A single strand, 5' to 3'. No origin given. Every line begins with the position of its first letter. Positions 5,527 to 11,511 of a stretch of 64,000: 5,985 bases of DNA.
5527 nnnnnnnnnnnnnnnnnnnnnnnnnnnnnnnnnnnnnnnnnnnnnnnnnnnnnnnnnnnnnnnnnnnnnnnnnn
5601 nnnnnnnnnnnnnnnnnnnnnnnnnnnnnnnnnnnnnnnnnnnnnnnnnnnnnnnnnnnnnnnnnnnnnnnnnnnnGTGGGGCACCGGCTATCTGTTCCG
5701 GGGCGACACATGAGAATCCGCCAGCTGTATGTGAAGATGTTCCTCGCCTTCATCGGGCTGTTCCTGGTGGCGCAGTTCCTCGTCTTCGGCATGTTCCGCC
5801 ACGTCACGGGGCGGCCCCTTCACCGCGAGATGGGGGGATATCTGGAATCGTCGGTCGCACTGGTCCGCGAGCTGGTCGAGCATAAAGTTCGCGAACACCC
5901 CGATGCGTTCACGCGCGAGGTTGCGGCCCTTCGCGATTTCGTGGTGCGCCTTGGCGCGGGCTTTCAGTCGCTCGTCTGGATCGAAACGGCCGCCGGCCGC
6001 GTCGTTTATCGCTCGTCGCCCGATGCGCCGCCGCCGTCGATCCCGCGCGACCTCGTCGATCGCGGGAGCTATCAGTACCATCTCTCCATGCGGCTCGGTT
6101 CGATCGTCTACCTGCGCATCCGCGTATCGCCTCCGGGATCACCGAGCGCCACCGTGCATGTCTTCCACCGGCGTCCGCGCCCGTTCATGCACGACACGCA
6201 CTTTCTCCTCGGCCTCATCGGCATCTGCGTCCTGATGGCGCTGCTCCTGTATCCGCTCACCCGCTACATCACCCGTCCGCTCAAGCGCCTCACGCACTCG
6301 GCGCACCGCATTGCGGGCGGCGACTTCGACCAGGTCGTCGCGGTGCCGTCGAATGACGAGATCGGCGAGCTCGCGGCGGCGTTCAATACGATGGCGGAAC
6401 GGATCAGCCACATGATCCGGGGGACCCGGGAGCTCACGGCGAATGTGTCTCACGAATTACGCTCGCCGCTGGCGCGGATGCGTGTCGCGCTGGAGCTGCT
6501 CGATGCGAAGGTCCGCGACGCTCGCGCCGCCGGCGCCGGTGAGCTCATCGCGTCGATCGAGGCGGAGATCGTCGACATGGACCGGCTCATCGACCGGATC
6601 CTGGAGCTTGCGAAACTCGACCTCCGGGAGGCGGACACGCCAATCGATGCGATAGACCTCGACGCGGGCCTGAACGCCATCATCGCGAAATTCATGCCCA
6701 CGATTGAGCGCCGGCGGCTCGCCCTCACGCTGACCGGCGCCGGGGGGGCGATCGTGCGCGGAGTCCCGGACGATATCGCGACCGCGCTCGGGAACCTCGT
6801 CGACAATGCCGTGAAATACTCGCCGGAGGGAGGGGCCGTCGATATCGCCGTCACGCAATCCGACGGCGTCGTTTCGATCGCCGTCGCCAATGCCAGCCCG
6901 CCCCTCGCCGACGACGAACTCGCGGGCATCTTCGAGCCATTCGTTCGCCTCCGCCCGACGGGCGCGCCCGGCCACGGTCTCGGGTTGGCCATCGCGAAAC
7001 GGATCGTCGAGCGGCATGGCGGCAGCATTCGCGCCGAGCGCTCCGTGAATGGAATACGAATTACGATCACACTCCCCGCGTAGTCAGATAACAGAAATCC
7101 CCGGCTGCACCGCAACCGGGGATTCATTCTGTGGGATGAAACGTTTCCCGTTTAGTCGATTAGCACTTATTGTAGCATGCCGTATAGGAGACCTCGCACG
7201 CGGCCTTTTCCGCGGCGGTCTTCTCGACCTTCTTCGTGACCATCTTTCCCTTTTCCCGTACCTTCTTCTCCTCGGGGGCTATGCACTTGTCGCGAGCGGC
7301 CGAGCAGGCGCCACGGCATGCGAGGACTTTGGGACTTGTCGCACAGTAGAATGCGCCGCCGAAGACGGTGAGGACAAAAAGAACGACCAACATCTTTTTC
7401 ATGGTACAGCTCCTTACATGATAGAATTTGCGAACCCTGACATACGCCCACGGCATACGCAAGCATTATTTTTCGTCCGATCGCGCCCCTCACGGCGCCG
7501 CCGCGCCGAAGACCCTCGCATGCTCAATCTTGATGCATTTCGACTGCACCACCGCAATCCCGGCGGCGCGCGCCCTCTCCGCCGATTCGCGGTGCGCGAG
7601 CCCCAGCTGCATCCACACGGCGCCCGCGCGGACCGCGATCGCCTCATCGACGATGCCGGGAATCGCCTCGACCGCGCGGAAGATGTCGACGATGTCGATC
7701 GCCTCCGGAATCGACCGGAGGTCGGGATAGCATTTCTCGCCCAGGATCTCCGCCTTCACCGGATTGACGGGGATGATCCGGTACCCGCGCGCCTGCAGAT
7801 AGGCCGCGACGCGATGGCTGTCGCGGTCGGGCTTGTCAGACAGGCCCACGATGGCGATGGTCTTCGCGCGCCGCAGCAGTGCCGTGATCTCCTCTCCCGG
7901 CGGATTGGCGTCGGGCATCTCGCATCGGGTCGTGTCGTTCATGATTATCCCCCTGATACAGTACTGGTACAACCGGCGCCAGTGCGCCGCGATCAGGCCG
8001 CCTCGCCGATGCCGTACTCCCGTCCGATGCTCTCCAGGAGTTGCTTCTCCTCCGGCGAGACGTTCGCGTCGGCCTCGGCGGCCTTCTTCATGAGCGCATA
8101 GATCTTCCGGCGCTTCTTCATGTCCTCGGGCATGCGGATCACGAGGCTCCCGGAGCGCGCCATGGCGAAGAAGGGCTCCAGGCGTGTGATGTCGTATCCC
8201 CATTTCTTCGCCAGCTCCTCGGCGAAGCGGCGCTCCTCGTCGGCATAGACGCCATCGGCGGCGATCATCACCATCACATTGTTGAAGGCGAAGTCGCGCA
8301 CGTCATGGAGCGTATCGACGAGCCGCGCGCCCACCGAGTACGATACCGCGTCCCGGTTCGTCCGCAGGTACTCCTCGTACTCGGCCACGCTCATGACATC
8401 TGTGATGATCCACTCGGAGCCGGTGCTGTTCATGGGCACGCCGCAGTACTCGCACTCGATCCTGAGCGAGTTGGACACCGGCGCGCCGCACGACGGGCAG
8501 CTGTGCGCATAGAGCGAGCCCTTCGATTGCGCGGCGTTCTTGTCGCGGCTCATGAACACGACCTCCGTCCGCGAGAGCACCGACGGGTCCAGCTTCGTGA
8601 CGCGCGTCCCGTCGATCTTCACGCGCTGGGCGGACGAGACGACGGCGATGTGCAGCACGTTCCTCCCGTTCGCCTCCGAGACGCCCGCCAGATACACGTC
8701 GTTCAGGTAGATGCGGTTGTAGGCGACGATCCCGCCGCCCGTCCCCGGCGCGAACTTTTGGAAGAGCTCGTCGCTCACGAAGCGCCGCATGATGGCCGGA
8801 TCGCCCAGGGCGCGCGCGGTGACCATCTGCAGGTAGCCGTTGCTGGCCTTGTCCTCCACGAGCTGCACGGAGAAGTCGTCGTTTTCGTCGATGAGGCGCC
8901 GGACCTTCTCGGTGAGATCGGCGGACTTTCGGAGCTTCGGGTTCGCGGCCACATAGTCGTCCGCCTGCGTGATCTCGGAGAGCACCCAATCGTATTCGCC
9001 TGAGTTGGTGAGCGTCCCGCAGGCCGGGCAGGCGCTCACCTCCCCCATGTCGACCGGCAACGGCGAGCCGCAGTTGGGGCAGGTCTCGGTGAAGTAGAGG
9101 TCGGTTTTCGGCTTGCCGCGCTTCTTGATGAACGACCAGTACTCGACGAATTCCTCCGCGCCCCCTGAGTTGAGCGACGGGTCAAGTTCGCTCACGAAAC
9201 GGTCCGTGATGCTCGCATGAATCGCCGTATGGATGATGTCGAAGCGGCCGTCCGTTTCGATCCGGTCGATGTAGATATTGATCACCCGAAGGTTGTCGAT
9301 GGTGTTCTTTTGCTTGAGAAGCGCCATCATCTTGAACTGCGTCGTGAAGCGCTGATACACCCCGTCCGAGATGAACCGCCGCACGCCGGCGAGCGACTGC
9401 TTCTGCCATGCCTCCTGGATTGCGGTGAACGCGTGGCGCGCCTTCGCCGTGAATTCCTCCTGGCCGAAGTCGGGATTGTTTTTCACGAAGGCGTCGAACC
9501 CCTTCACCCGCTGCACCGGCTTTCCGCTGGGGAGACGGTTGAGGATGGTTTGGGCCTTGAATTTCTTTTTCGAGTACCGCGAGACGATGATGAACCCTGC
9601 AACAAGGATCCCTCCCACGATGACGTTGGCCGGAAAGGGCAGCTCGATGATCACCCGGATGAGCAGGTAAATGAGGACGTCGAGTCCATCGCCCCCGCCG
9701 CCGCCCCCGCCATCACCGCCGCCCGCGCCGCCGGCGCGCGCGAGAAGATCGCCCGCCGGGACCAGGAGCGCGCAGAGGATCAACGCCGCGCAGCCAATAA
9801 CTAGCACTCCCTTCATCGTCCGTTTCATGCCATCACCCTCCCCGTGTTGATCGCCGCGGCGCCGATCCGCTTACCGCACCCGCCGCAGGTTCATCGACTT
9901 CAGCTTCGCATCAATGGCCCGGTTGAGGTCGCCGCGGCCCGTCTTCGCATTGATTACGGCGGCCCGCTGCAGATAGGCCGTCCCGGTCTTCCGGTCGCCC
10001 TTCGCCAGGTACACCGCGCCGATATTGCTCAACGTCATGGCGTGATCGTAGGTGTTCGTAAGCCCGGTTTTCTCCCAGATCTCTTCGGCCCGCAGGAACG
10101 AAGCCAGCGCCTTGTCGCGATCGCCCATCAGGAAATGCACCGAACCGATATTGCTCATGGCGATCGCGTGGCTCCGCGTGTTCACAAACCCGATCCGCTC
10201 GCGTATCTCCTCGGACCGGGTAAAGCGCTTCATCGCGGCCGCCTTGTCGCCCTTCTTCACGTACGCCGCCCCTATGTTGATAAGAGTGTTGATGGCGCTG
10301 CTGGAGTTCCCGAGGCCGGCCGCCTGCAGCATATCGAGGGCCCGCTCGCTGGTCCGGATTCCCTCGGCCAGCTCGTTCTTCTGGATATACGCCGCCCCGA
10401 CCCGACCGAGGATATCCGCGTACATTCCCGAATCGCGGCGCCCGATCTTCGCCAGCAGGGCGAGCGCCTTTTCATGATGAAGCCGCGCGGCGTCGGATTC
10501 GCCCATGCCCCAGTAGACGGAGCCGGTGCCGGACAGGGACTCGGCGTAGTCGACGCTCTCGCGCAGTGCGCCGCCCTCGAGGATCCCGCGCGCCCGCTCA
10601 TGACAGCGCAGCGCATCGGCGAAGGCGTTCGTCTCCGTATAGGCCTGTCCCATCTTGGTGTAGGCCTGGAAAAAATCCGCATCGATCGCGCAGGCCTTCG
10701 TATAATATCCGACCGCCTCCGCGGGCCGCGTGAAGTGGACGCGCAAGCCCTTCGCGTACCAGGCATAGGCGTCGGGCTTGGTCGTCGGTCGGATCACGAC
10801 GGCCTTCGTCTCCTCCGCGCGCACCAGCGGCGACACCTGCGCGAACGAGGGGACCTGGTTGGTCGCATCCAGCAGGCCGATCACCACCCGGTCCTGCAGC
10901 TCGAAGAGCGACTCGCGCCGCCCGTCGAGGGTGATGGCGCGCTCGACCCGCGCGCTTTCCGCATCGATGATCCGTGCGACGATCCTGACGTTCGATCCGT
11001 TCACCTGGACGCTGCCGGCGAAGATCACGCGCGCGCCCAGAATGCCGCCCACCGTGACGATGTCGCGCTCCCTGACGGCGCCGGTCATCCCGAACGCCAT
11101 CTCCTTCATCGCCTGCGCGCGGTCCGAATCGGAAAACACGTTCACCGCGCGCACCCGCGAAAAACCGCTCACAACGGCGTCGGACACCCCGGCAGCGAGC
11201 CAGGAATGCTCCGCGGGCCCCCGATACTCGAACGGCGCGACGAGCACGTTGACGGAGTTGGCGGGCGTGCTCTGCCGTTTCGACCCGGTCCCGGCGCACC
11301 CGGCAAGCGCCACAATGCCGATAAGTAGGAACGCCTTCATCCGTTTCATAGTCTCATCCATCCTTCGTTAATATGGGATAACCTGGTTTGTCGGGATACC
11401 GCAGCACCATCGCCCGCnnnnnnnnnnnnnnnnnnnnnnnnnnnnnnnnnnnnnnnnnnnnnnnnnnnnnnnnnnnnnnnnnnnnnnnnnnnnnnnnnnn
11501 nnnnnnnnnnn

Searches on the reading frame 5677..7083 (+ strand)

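Call 33: search_protein_families(library=pfam, proteins=[window:5677-7083:+], max_evalue=0.0001)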
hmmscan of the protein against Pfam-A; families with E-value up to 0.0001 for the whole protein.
window:5677-7083:+ (468 aa): 4 families
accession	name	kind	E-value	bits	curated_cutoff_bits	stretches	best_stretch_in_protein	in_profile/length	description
PF02518.31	HATPase_c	-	1.3e-21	77.6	26.4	1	363-467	2-108/111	Histidine kinase-, DNA gyrase B-, and HSP90-like ATPase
PF00672.30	HAMP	-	3.4e-19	69.3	25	1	194-244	2-52/53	HAMP domain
PF00512.31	HisKA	-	2.1e-13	50.6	26.9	1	251-315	3-64/66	His Kinase A (phospho-acceptor) domain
PF14501.12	HATPase_c_5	-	6.5e-05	23.2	22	0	366-466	5-101/102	GHKL domain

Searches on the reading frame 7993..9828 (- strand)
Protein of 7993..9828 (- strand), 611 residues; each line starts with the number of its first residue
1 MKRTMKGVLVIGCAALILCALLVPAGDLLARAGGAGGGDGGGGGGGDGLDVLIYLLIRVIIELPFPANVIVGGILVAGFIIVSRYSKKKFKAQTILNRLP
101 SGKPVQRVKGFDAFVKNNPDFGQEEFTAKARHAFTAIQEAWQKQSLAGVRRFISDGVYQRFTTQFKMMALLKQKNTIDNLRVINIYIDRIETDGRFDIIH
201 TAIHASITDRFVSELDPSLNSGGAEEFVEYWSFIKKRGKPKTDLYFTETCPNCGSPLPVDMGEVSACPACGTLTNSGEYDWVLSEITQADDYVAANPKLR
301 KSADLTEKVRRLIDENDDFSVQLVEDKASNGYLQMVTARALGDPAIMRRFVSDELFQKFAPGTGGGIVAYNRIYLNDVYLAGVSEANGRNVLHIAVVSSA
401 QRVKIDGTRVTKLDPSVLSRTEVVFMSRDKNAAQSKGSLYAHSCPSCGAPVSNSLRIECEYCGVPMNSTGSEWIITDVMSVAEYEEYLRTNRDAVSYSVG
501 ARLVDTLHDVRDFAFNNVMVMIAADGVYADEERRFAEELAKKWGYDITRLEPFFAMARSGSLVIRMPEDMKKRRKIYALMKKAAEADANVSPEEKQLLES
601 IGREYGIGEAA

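Call 33: search_protein_families(library=pfam, proteins=[window:7993-9828:-], max_evalue=0.0001)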
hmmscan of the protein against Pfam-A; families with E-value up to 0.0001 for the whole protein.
window:7993-9828:- (611 aa): 2 families
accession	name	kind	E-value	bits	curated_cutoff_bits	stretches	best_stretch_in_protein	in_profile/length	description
PF04280.21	Tim44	-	1.3e-16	61.4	29.6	1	110-240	4-136/147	Tim44-like domain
PF12773.13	DZR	-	2.3e-05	24.9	27.3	0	248-275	13-35/45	Double zinc ribbon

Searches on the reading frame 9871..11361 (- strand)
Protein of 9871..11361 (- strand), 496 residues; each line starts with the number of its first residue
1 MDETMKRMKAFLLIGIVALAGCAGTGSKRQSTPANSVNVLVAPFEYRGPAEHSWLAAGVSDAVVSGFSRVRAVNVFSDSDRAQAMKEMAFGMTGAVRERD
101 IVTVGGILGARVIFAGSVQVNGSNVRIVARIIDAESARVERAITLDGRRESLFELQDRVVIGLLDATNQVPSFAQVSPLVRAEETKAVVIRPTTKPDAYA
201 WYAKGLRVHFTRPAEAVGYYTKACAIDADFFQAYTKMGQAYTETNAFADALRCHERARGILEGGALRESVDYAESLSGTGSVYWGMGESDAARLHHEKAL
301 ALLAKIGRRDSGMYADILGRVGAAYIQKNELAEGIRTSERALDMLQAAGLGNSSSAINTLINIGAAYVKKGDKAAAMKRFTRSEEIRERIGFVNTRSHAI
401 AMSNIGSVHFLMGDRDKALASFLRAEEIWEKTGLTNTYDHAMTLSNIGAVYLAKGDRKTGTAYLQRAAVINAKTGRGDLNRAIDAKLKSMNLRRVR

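Call 33: search_protein_families(library=pfam, proteins=[window:9871-11361:-], max_evalue=0.0001)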
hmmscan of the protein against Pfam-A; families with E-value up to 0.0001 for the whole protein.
window:9871-11361:- (496 aa): 8 families
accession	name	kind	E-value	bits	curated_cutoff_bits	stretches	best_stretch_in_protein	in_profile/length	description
PF13424.12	TPR_12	-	4.6e-28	97.7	30.1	3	399-466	3-70/77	Tetratricopeptide repeat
PF00515.34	TPR_1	-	1.2e-14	53.8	27.8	0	399-428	1-30/34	Tetratricopeptide repeat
PF13181.12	TPR_8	-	2e-11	43.5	25.7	0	402-428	4-30/34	Tetratricopeptide repeat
PF13374.12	TPR_10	-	8e-11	42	27.5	0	400-431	3-34/42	Tetratricopeptide repeat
PF07719.23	TPR_2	-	5e-10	39.2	27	0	400-427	2-29/34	Tetratricopeptide repeat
PF13176.12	TPR_7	-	1.4e-09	37.7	27.9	0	234-256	2-24/36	Tetratricopeptide repeat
PF13414.12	TPR_11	-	2e-06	27.8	26.8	0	215-242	12-39/42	TPR repeat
PF17874.7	TPR_MalT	-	5.9e-06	26.2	45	0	399-467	40-106/336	MalT-like TPR region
